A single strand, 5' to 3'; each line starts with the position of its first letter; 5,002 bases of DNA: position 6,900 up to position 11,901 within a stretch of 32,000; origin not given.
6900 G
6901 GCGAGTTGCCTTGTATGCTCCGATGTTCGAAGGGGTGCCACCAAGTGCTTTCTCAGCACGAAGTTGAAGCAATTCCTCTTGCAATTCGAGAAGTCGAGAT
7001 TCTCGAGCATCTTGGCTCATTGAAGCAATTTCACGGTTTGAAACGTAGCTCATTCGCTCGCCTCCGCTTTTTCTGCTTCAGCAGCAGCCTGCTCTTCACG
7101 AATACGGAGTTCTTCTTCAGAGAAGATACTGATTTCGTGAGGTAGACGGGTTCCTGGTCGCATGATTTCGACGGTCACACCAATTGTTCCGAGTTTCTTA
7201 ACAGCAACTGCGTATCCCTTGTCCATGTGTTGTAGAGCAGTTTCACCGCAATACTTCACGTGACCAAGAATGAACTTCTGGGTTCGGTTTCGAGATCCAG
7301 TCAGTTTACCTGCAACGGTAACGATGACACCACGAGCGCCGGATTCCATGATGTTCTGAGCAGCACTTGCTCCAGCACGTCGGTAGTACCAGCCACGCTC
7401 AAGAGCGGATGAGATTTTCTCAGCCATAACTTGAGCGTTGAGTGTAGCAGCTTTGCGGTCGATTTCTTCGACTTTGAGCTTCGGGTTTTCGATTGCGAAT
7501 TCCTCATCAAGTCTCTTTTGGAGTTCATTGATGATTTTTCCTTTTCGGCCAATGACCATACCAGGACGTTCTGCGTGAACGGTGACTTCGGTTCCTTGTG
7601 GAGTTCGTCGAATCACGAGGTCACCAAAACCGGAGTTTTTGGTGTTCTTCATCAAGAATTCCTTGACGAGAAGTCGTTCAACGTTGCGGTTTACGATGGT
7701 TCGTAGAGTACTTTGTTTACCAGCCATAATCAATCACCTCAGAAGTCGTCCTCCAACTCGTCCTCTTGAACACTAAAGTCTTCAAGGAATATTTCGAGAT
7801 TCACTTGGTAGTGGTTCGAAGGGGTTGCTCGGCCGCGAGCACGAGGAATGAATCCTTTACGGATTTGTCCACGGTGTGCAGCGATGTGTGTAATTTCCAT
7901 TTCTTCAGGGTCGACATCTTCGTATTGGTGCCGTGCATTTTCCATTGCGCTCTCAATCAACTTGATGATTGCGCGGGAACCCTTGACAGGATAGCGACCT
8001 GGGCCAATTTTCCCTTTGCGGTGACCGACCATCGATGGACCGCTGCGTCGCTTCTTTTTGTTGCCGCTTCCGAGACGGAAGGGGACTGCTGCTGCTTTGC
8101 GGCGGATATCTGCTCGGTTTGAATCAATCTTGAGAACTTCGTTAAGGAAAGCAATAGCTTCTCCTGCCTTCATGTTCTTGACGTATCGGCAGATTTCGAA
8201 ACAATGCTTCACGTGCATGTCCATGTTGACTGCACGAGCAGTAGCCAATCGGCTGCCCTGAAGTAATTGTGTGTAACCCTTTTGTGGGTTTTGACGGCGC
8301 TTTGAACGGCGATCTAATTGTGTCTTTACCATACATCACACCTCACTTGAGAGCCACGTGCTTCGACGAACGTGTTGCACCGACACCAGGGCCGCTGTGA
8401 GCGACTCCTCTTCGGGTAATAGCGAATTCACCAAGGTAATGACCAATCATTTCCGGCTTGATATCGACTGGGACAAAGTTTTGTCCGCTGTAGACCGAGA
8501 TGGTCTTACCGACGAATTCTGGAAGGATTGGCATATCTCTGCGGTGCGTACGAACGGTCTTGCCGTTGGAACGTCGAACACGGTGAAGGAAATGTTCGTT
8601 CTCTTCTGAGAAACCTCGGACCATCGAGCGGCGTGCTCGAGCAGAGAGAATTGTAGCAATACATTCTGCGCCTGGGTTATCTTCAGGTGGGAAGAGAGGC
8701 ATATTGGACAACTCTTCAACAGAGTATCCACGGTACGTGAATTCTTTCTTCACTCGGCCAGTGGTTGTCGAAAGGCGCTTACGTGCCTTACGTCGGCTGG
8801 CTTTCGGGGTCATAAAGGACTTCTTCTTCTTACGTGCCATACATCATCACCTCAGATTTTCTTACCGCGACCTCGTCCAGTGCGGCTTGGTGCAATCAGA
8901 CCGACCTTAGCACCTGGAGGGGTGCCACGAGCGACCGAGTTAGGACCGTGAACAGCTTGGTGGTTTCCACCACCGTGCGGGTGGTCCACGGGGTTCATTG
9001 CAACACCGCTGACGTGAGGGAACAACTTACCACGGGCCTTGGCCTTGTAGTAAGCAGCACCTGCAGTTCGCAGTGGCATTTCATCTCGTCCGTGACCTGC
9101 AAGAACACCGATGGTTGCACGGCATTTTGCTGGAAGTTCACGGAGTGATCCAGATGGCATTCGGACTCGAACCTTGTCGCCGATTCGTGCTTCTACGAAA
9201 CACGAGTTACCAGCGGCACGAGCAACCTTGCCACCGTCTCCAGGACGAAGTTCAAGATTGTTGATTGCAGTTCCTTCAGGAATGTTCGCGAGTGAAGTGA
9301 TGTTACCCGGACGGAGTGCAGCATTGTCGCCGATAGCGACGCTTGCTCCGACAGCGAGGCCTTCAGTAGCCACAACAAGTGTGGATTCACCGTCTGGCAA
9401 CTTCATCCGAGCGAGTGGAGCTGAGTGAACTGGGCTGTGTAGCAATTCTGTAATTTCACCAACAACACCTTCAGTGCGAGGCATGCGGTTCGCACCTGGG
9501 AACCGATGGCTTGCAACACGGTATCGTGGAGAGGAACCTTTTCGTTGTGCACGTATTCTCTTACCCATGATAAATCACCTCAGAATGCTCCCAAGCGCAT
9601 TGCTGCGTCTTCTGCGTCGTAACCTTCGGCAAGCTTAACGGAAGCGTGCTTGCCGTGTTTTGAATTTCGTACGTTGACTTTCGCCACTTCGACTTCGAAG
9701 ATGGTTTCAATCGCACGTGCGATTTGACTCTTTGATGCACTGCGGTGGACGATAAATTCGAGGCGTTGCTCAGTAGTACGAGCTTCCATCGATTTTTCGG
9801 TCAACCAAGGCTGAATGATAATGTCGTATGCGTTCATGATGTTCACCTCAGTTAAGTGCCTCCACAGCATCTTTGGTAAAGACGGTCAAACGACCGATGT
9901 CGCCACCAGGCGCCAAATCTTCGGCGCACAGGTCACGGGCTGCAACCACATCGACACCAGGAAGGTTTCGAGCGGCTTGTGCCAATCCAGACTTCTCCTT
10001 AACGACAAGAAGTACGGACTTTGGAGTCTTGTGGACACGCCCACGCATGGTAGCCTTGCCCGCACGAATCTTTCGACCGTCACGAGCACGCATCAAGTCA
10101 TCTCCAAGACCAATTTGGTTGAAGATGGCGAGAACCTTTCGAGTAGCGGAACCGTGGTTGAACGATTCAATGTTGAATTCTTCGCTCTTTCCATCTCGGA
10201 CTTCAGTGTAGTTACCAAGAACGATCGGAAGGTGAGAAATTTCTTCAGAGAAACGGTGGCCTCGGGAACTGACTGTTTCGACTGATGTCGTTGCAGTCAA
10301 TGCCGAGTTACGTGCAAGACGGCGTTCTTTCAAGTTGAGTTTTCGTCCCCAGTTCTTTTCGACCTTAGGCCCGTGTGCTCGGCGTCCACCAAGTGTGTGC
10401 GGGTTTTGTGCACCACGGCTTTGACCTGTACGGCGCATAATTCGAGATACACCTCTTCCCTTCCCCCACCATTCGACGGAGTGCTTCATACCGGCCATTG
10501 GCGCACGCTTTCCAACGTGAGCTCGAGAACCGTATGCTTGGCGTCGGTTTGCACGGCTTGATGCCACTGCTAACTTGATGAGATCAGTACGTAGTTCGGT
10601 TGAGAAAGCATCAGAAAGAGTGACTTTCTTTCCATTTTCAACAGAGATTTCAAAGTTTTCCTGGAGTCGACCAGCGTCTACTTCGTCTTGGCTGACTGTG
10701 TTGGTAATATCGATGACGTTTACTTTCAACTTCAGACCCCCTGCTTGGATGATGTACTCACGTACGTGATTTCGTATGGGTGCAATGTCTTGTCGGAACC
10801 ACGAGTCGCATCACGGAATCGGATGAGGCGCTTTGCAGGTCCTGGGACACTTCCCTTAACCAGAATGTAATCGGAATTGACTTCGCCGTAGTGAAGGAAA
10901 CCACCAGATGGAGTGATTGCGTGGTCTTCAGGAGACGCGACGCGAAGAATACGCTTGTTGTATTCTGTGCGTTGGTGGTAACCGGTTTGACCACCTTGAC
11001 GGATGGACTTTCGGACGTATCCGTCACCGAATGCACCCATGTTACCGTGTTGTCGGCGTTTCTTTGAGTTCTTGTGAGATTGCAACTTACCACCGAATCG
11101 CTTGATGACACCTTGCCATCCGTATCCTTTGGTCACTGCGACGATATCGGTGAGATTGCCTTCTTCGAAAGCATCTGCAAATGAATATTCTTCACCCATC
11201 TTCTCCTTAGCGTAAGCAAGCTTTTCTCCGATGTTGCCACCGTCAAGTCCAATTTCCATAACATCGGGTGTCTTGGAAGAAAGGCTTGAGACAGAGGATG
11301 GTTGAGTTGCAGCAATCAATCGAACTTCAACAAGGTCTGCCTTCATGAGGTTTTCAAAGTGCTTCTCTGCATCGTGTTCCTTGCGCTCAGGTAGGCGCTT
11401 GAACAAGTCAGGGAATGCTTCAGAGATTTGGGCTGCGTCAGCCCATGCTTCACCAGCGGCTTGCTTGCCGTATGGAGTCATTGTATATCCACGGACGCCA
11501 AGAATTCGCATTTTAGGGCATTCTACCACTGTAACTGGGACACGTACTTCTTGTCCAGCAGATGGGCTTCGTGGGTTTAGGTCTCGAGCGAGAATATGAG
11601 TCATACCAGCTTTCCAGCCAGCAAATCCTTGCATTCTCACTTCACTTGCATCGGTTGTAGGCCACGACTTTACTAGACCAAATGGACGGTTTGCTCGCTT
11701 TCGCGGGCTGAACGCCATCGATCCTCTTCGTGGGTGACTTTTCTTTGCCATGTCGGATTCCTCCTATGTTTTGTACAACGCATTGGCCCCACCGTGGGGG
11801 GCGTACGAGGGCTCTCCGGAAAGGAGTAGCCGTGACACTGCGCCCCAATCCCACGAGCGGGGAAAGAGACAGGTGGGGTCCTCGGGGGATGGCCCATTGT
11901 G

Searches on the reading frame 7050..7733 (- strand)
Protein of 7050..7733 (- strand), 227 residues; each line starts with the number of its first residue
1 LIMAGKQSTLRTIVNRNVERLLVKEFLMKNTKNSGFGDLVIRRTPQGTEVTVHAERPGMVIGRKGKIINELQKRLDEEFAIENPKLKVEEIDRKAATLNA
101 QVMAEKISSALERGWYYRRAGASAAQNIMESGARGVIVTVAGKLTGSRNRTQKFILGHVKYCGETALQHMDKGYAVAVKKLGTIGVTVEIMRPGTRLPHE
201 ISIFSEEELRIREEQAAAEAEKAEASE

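Call 8: search_protein_families(library=pfam, proteins=[window:7050-7733:-], max_evalue=0.001)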
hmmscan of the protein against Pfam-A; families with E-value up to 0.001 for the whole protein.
window:7050-7733:- (227 aa): 2 families
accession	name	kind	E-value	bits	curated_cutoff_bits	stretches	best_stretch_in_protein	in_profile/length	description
PF00189.25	Ribosomal_S3_C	-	1.8e-20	73.7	34.1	1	107-190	1-83/83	Ribosomal protein S3, C-terminal domain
PF07650.23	KH_2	-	5e-15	55.5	22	1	23-92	2-74/78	KH domain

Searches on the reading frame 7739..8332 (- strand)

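Call 8: search_protein_families(library=pfam, proteins=[window:7739-8332:-], max_evalue=0.001)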
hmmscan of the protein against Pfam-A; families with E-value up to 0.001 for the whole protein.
window:7739-8332:- (197 aa): 1 family
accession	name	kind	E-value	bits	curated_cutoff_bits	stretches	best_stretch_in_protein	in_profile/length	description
PF00237.24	Ribosomal_L22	-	2.9e-20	72.8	28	1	32-184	1-104/104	Ribosomal protein L22p/L17e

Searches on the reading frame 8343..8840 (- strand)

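Call 9: search_protein_families(library=pfam, proteins=[window:8343-8840:-], max_evalue=0.001)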
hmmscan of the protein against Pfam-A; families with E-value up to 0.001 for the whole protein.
window:8343-8840:- (165 aa): 1 family
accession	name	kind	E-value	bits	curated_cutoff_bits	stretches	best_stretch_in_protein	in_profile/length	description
PF00203.26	Ribosomal_S19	-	3.2e-27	94.6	27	1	71-148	1-81/81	Ribosomal protein S19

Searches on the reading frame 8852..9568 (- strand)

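Call 8: search_protein_families(library=pfam, proteins=[window:8852-9568:-], max_evalue=0.001)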
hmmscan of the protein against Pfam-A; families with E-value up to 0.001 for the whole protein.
window:8852-9568:- (238 aa): 1 family
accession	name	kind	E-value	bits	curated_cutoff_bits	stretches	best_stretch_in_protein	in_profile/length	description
PF03947.24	Ribosomal_L2_C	-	3.3e-41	140.7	33.7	1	87-208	2-118/126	Ribosomal Proteins L2, C-terminal domain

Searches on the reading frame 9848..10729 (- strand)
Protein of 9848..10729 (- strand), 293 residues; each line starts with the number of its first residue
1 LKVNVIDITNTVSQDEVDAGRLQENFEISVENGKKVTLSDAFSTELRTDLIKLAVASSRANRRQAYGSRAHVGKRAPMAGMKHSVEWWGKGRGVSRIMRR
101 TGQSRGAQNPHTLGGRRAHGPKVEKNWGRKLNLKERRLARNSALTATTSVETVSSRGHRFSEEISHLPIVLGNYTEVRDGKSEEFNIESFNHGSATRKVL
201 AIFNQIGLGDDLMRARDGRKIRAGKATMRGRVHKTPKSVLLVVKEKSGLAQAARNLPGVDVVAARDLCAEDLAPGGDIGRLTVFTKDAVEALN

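Call 8: search_protein_families(library=pfam, proteins=[window:9848-10729:-], max_evalue=0.001)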
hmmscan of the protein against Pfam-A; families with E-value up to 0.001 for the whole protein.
window:9848-10729:- (293 aa): 1 family
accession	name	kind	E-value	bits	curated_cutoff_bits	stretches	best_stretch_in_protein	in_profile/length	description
PF00573.27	Ribosomal_L4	-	1.9e-35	122.6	25.8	1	37-292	2-187/190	Ribosomal protein L4/L1 family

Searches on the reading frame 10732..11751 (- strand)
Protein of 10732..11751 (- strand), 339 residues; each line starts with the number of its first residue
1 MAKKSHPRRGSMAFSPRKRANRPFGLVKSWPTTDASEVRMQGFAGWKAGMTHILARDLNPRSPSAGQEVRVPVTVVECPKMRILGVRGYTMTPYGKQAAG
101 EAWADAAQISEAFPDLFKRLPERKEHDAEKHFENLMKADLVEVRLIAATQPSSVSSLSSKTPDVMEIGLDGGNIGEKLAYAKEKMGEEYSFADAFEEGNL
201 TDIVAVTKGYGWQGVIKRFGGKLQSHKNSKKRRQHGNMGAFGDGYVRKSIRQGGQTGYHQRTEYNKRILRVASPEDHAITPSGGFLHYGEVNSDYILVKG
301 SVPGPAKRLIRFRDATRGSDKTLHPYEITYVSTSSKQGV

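Call 8: search_protein_families(library=pfam, proteins=[window:10732-11751:-], max_evalue=0.001)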
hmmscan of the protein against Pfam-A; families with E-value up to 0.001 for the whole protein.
window:10732-11751:- (339 aa): 1 family
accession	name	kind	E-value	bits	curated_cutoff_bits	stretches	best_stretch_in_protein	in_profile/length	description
PF00297.29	Ribosomal_L3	-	2.1e-86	290.7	22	1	3-338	5-369/369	Ribosomal protein L3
